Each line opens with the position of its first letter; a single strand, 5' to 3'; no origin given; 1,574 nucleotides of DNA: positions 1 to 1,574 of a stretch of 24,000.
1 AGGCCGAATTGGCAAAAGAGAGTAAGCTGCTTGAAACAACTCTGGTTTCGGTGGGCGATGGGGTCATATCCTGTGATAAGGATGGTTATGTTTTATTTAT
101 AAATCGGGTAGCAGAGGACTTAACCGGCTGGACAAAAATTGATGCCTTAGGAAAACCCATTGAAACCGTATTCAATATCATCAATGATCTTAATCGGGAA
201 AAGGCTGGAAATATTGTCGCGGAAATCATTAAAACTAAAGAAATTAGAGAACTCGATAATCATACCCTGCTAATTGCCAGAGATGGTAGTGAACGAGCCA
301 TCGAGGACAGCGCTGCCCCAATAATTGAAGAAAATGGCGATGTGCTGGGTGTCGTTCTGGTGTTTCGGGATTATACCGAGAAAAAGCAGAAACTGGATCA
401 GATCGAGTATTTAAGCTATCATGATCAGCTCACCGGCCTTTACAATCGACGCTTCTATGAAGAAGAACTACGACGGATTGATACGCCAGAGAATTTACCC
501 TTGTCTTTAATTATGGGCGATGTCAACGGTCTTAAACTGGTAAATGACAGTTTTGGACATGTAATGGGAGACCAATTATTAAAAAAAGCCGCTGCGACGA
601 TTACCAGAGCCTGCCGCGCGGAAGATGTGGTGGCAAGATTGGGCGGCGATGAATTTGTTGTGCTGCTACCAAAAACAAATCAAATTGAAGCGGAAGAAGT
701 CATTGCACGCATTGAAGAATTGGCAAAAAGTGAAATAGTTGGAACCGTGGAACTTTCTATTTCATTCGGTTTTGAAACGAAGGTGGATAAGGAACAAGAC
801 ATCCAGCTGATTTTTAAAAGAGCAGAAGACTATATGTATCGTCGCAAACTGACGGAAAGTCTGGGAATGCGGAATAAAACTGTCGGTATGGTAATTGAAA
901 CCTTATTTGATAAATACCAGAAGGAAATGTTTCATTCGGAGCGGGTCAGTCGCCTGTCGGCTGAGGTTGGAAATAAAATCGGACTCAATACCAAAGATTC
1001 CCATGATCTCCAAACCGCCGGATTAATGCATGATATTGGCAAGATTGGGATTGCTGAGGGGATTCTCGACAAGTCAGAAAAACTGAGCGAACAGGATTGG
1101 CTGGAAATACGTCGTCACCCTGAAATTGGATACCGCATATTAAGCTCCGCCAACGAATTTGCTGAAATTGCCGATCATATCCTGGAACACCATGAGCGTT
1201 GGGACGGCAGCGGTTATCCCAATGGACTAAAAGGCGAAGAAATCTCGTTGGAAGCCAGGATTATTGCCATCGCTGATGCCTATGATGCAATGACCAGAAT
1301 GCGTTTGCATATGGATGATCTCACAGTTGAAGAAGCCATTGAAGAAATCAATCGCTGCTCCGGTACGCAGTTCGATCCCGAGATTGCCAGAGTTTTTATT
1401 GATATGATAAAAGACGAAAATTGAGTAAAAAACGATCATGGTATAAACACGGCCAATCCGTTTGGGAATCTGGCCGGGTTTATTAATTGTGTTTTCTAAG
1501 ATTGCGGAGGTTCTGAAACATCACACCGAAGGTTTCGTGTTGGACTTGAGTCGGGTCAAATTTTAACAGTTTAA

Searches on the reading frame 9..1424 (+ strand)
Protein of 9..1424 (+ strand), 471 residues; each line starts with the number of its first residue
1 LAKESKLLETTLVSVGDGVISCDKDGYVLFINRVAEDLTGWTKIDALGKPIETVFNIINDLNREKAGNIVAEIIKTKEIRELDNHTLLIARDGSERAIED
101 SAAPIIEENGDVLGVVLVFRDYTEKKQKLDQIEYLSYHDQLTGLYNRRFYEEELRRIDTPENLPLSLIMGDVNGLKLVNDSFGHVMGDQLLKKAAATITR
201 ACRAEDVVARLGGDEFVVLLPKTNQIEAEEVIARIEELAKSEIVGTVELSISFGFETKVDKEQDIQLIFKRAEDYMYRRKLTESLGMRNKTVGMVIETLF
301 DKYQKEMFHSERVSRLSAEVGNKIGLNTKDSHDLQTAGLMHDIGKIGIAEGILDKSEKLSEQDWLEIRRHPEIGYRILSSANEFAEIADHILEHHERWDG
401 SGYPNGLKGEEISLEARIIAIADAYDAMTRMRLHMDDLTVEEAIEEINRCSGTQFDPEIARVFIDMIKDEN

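Call 4: search_protein_families(library=pfam, proteins=[window:9-1424:+], max_evalue=0.01)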
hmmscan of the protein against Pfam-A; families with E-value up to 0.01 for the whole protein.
window:9-1424:+ (471 aa): 10 families
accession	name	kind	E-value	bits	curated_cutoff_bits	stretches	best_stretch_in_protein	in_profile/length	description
PF13487.12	HD_5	-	1.2e-38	133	27.2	1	295-459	3-170/170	HD domain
PF00990.26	GGDEF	-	2.2e-33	115.7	23.8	1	137-282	2-157/161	Diguanylate cyclase, GGDEF domain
PF01966.28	HD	-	4.7e-24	85.3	22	1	309-428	4-116/116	HD domain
PF13426.13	PAS_9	-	9.8e-13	48.7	27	1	17-124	2-103/103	PAS domain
PF08448.16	PAS_4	-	1.6e-12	48.1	23.1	1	14-126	3-109/110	PAS fold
PF00989.32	PAS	-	4.1e-12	46.5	22.6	1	9-121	4-112/113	PAS fold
PF08447.18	PAS_3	-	7.7e-06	26.5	25.6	1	29-116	2-86/89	PAS fold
PF13188.13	PAS_8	-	3e-05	24.2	21.8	1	8-66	3-58/65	PAS domain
PF08668.18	HDOD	-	0.00032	20.7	22.9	1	307-361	96-148/196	HDOD domain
PF15714.11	SpoVT_C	-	0.0095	16.5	27.5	0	66-130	45-109/128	Stage V sporulation protein T C-terminal, transcription factor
